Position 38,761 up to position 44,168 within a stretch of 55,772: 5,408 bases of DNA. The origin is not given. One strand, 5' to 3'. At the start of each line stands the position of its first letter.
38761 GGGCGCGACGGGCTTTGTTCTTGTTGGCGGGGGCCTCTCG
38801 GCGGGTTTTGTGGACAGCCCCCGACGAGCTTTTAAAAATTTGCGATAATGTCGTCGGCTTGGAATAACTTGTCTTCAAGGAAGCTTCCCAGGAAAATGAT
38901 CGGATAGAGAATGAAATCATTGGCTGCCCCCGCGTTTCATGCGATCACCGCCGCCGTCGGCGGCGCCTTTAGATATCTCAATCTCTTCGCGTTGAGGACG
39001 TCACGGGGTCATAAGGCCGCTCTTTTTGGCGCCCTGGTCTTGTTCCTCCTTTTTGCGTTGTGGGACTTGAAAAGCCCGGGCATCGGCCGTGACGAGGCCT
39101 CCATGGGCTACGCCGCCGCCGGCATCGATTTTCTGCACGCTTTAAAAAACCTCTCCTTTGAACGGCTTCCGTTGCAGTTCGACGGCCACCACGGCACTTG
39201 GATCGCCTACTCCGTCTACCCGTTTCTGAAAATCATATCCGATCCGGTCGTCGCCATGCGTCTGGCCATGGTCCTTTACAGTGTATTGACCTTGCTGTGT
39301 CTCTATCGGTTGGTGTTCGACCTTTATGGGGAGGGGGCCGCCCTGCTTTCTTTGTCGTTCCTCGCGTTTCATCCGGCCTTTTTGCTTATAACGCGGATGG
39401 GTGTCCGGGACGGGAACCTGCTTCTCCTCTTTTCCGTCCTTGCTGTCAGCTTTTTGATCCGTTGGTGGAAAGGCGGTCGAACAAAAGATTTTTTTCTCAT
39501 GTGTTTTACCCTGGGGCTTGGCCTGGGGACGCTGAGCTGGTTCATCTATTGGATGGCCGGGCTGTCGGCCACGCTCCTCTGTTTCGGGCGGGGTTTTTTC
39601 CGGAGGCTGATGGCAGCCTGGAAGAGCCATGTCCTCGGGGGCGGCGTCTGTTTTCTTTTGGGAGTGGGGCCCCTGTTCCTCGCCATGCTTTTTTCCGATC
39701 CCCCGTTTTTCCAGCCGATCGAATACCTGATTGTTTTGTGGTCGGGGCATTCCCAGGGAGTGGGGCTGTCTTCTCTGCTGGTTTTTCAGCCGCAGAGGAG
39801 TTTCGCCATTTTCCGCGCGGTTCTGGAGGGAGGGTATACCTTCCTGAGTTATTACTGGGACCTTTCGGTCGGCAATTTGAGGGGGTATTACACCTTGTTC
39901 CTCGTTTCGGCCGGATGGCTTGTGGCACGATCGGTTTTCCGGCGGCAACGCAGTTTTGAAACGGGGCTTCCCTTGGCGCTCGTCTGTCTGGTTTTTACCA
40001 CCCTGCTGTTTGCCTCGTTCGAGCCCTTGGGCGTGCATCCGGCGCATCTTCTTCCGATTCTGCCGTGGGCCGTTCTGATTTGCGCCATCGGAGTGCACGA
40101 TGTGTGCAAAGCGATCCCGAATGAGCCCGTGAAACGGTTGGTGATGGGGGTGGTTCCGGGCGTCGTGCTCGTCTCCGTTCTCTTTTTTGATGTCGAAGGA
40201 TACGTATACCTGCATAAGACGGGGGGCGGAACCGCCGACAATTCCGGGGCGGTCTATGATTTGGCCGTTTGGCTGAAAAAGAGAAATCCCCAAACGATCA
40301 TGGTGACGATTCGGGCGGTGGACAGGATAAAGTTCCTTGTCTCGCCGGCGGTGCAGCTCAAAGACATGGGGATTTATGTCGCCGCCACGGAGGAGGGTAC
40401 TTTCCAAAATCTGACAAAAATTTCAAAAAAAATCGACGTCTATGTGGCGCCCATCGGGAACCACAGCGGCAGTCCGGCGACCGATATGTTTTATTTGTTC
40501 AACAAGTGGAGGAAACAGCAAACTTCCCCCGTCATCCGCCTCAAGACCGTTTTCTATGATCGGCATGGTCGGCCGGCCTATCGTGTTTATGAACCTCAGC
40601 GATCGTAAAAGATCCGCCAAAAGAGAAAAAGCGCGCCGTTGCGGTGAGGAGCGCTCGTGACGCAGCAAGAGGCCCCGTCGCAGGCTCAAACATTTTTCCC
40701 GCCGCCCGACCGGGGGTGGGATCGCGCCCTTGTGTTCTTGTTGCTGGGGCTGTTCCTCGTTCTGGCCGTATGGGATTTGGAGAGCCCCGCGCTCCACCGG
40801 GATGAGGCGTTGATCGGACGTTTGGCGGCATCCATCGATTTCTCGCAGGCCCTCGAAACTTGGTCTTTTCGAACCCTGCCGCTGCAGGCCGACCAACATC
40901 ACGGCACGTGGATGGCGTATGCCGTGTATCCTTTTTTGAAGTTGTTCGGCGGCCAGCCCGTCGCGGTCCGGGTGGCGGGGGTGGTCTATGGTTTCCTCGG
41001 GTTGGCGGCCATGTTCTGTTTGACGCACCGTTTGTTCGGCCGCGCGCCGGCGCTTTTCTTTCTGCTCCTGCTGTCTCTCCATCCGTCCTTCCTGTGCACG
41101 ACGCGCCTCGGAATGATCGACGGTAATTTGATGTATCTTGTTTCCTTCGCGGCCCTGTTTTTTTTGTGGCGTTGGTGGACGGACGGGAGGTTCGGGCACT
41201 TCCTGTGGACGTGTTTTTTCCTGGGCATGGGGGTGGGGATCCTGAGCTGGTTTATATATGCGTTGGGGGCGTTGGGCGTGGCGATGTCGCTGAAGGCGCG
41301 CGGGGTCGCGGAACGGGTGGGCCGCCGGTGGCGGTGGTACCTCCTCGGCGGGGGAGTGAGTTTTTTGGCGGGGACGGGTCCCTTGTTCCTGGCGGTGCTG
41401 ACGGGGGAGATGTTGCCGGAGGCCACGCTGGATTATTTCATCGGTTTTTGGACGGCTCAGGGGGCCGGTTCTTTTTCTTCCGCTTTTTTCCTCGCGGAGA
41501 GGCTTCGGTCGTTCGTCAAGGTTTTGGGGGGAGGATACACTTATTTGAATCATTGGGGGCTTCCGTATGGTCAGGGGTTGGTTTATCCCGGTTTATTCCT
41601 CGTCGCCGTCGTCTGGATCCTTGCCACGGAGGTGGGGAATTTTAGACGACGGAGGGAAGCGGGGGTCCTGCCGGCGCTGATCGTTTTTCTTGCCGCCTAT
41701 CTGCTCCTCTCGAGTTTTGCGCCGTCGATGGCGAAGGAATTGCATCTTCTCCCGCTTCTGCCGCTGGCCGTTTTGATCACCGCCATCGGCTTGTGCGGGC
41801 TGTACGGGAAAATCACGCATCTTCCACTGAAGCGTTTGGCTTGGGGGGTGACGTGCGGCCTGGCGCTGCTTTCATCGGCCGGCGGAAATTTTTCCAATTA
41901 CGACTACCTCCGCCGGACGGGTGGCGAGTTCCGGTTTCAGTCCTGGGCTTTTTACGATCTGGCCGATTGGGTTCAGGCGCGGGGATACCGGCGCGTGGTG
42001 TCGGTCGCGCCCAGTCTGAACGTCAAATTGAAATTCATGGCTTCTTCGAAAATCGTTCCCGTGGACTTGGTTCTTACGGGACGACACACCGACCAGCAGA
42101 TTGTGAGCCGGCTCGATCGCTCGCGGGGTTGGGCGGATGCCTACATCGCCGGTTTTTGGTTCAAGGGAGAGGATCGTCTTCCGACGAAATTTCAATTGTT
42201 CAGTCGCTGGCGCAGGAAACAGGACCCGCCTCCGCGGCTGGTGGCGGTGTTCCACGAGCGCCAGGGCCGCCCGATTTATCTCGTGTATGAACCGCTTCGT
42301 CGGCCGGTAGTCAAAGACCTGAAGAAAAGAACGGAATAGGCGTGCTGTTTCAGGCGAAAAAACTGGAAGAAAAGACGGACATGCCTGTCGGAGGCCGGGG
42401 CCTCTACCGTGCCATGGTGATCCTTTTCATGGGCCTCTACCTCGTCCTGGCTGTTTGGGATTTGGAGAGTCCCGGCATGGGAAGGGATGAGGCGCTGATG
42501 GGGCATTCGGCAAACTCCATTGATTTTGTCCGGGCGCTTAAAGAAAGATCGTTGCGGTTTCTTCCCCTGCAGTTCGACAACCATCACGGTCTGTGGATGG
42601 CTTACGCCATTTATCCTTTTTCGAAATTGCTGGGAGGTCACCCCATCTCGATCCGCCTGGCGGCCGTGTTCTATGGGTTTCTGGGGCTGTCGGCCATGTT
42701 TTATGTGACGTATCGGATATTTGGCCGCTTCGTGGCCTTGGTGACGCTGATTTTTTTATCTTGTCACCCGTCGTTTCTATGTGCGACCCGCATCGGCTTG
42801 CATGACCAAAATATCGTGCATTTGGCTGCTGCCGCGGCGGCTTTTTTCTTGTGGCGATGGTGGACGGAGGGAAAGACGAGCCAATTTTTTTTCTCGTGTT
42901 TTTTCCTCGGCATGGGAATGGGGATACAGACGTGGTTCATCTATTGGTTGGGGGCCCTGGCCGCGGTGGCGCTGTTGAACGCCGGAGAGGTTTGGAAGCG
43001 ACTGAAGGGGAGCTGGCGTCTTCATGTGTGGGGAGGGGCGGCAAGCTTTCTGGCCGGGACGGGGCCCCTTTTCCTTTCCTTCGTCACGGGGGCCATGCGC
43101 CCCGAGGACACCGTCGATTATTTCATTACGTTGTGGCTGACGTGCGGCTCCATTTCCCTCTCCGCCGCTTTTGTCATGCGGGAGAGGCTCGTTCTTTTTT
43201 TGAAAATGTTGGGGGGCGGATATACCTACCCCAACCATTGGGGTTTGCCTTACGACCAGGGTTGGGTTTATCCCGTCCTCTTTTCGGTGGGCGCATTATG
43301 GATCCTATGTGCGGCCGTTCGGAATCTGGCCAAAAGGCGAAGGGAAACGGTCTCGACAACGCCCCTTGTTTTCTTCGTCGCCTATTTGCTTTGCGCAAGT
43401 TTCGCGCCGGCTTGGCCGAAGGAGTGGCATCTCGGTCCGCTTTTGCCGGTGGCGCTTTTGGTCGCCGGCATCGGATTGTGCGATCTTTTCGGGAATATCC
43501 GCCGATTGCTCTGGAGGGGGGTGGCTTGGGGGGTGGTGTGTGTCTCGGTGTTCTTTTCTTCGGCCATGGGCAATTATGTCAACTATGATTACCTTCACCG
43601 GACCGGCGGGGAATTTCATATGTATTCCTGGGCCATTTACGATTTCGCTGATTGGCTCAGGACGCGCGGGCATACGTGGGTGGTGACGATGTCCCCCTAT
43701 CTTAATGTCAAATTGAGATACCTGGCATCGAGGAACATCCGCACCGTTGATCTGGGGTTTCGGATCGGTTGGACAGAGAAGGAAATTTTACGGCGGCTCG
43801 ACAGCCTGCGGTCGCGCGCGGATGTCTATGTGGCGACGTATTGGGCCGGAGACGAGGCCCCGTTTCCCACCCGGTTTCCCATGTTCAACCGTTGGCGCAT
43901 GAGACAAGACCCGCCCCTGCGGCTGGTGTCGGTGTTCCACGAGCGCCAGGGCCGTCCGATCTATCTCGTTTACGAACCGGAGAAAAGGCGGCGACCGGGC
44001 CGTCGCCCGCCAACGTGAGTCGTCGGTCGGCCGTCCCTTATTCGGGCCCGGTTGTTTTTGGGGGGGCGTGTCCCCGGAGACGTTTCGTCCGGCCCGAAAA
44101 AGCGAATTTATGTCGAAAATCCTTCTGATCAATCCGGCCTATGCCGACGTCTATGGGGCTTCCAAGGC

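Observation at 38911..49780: Array of four GT-C-like membrane proteins interleaved with two B12-radical SAM enzymes, converging on a polyprenyl-phosphate phosphoribosyltransferase: candidate undescribed envelope-glycan system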

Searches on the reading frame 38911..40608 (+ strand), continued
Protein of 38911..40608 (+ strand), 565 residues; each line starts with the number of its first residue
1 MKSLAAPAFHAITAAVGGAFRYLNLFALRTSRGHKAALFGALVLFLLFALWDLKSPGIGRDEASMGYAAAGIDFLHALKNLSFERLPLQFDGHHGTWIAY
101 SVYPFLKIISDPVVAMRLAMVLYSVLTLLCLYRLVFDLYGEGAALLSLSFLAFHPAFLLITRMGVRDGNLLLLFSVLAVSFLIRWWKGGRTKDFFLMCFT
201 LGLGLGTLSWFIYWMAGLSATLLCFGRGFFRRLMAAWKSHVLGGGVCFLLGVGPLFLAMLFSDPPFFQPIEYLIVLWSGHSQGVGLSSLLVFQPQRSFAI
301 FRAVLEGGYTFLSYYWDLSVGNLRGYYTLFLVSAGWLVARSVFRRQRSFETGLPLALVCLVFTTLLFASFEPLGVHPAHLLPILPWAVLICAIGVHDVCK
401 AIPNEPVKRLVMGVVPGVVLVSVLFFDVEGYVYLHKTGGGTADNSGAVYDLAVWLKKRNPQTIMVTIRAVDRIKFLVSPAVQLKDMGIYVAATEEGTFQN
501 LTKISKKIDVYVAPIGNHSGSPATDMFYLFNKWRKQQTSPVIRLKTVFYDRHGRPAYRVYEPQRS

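Call 63: predict_structure(alignment_id=A4)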
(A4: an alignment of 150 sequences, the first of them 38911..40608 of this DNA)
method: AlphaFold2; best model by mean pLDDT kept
length: 565 residues; sequences in the alignment: 150
mean_pLDDT: 89.7   pTM: 0.91
mean pLDDT of the five models: 89.7, 88.7, 88.5, 88.5, 87.9
residues with pLDDT >= 90: 415; 70-90: 95; 50-70: 49; < 50: 6
segments of 3 or more residues with pLDDT < 50: 1-3
pLDDT, mean of each block of 10 residues (from residue 1): 48 59 68 95 97 93 96 97 94 93 98 97 98 96 97 95 91 98 95 98 97 97 93 96 98 95 82 77 59 91 90 72 85 97 87 95 96 88 97 97 97 94 91 86 89 97 93 94 83 87 92 76 73 92 96 93 88
secondary structure, 60 per line:
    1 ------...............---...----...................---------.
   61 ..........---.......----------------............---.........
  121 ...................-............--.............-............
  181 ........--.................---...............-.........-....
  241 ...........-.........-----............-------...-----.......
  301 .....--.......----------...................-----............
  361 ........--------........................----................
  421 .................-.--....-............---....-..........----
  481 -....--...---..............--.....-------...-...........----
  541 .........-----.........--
elements in order: H7-21 H32-50 H60-70 H74-80 H97-108 H112-139 H141-152 H155-167 H169-188 H191-207 H211-225 H227-235 H237-251 H253-261 H267-278 H294-305 H308-314 H325-343 H349-368 H377-400 H405-437 H447-458 E462-465 H467-476 E482-485 H494-507 E510-514 H526-536 E541-549 E555-563

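Call 65: fold_search(model_id=the predicted structure, library=pdb)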
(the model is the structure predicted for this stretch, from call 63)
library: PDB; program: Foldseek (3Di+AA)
matches with E <= 10: 431; with E <= 0.001: 30
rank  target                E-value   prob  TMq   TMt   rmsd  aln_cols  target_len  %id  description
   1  8b6l_I                3.0e-08  1.00  0.48  0.40  17.5       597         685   13  Subtomogram average of the human Sec61-TRAP-OSTA-translocon (released 2022-12-07)
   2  8agb_A                3.7e-08  1.00  0.49  0.44  13.9       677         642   13  Structure of yeast oligosaccharylransferase complex with lipid-linked oligosaccharide bound (released 2022-12-07)
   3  8pn9_A                5.0e-08  1.00  0.53  0.47  11.6       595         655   12  Structure of human oligosaccharyltransferase OST-A complex bound to NGI-1 (released 2024-05-08)
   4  9n9j_I                5.0e-08  1.00  0.51  0.42  17.8       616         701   16  Structure of a GRP94 folding intermediate engaged with a CCDC134- and FKBP11-bound secretory translocon (released 2025-11-19)
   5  7oci_F                7.3e-08  1.00  0.55  0.50  11.4       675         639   13  Cryo-EM structure of yeast Ost6p containing oligosaccharyltransferase complex (released 2022-02-16)
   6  8agc_A                9.0e-08  1.00  0.49  0.42  17.1       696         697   14  Structure of yeast oligosaccharylransferase complex with lipid-linked oligosaccharide and non-acceptor peptide bound (released 2022-12-07)
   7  8age_A                9.8e-08  1.00  0.54  0.48  12.0       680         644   12  Structure of yeast oligosaccharylransferase complex with acceptor peptide bound (released 2022-12-07)
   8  6s7t_A                2.3e-07  1.00  0.51  0.43  16.2       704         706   12  Cryo-EM structure of human oligosaccharyltransferase complex OST-B (released 2019-12-18)
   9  6ezn_F                2.7e-07  1.00  0.55  0.49  11.8       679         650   13  Cryo-EM structure of the yeast oligosaccharyltransferase (OST) complex (released 2018-01-17)
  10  6s7o_A                2.9e-07  1.00  0.55  0.48  12.0       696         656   13  Cryo-EM structure of human oligosaccharyltransferase complex OST-A (released 2019-12-18)
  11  5f15                  4.3e-07  1.00  0.61  0.63   8.2       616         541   13  Crystal Structure of ArnT from Cupriavidus metallidurans bound to Undecaprenyl phosphate (released 2016-02-17)
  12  6ftg_5                5.1e-07  1.00  0.53  0.47  15.1       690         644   13  Subtomogram average of OST-containing ribosome-translocon complexes from canine rough microsomal membranes (released 2018-03-21)
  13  9s6t_A                5.8e-07  1.00  0.53  0.61   8.0       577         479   10  Ternary cryo-EM structure of chicken ALG12 with Dol25-PP-GlcNAc2Man7, Dol25-P-Man, and Fab (released 2026-03-18)
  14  5gmy_A                9.7e-07  1.00  0.53  0.37  12.8       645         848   12  Crystal structure of the Archaeoglobus fulgidus oligosaccharyltransferase (O29867_ARCFU) tethered with an acceptor pep (released 2017-02-01)
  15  5ezm                  1.2e-06  1.00  0.60  0.63   8.4       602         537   13  Crystal Structure of ArnT from Cupriavidus metallidurans in the apo state (released 2016-02-17)
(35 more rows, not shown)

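Call 83: search_solved_structures(query=L005:6881-7540:+, max_evalue=0.001)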
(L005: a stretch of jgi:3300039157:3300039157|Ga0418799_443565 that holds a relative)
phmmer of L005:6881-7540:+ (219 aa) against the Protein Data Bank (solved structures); distinct sequences matched with E-value up to 0.001: 0.

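Call 84: search_solved_structures(query=L006:13426-14205:+, max_evalue=0.001)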
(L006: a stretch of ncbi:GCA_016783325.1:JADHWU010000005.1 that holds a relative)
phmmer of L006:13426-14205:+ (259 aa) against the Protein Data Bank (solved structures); distinct sequences matched with E-value up to 0.001: 10.
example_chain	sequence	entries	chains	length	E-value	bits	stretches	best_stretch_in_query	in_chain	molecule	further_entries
5ekp_C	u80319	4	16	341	9e-15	58.4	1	7-189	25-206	Uncharacterized glycosyltransferase sll0501 | Glycosyltransferase sll0501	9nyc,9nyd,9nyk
9nye_A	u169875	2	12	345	9.2e-15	58.3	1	7-189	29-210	Glycosyltransferase sll0501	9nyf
5eke_A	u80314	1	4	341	9.3e-15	58.3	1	7-189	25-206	Uncharacterized glycosyltransferase sll0501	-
5mlz_A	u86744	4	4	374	1e-11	48.3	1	2-223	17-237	Dolichol monophosphate mannose synthase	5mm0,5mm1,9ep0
9hwj_A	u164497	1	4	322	1.5e-11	47.8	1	9-181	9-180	Undecaprenyl-phosphate 4-deoxy-4-formamido-L-arabinose transferase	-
9bhc_C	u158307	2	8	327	2.3e-11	47.2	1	9-181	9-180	Undecaprenyl-phosphate 4-deoxy-4-formamido-L-arabinose transferase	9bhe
8vxh_A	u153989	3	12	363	3e-11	46.8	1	9-181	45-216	Undecaprenyl-phosphate 4-deoxy-4-formamido-L-arabinose transferase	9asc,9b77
6p61_A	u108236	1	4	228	1.2e-08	38.3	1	10-115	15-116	Glycosyltransferase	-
3bcv_A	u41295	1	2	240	3.8e-06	30.1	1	10-124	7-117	Putative glycosyltransferase protein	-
5hea_A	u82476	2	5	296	5.3e-06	29.6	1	10-101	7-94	Putative glycosyltransferase (GalT1)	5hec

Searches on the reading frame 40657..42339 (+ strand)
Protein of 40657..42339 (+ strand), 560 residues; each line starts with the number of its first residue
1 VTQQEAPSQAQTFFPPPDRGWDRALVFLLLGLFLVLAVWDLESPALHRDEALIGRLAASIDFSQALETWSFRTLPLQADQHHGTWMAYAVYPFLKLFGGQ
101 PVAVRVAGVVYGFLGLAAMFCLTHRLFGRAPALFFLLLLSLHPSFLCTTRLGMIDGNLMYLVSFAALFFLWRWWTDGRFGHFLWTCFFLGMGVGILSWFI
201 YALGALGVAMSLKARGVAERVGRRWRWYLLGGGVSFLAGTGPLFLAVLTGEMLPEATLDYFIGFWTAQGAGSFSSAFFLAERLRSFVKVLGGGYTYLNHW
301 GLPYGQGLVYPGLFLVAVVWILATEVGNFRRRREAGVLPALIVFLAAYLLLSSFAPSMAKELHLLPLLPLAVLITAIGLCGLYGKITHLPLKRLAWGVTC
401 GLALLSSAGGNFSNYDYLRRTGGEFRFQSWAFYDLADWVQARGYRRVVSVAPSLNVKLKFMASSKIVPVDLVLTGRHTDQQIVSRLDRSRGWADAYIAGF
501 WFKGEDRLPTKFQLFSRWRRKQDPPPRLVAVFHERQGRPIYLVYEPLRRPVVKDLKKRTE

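Call 4: search_protein_families(library=pfam, proteins=[window:40657-42339:+], max_evalue=0.1)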
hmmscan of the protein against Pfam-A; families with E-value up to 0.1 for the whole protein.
window:40657-42339:+ (560 aa): 1 family
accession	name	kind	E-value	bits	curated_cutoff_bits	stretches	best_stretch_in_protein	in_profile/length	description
PF13231.12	PMT_2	-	1.1e-09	39.1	26.1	1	85-228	5-145/160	Dolichyl-phosphate-mannose-protein mannosyltransferase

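Call 5: search_protein_families(library=ncbifam, proteins=[window:40657-42339:+], max_evalue=0.1)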
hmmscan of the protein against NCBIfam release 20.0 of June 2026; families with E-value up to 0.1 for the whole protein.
window:40657-42339:+ (560 aa): 2 families
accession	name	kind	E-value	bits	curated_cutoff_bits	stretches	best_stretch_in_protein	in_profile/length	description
TIGR03663.1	TIGR03663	subfamily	0.0082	15.2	126.25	1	25-198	3-148/435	flippase activity-associated protein Agl23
TIGR04407.1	LptF_YjgP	equivalog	0.062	12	230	0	315-377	276-339/347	LPS export ABC transporter permease LptF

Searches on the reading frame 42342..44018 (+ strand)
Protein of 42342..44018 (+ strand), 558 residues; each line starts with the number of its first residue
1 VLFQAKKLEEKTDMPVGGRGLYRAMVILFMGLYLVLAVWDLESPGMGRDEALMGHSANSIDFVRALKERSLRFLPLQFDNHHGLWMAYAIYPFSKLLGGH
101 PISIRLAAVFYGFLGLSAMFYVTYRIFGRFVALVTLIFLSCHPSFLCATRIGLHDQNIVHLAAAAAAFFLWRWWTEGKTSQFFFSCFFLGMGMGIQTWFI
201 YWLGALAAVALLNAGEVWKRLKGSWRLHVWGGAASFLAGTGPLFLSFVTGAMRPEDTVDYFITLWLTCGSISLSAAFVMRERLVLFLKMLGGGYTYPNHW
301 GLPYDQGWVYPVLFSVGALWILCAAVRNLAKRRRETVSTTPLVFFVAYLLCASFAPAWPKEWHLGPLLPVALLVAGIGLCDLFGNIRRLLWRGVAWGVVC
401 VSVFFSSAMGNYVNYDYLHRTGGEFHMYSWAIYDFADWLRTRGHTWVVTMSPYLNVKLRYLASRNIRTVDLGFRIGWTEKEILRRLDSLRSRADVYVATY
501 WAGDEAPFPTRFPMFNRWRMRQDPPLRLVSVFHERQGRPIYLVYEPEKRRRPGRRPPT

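Call 4: search_protein_families(library=pfam, proteins=[window:42342-44018:+], max_evalue=0.1)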
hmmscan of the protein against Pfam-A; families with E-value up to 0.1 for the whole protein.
window:42342-44018:+ (558 aa): 1 family
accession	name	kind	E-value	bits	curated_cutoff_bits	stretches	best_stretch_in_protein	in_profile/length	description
PF13231.12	PMT_2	-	2.5e-09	38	26.1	1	82-224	2-141/160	Dolichyl-phosphate-mannose-protein mannosyltransferase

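Call 5: search_protein_families(library=ncbifam, proteins=[window:42342-44018:+], max_evalue=0.1)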
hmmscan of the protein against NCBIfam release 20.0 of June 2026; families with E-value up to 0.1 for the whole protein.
window:42342-44018:+ (558 aa): 0 families
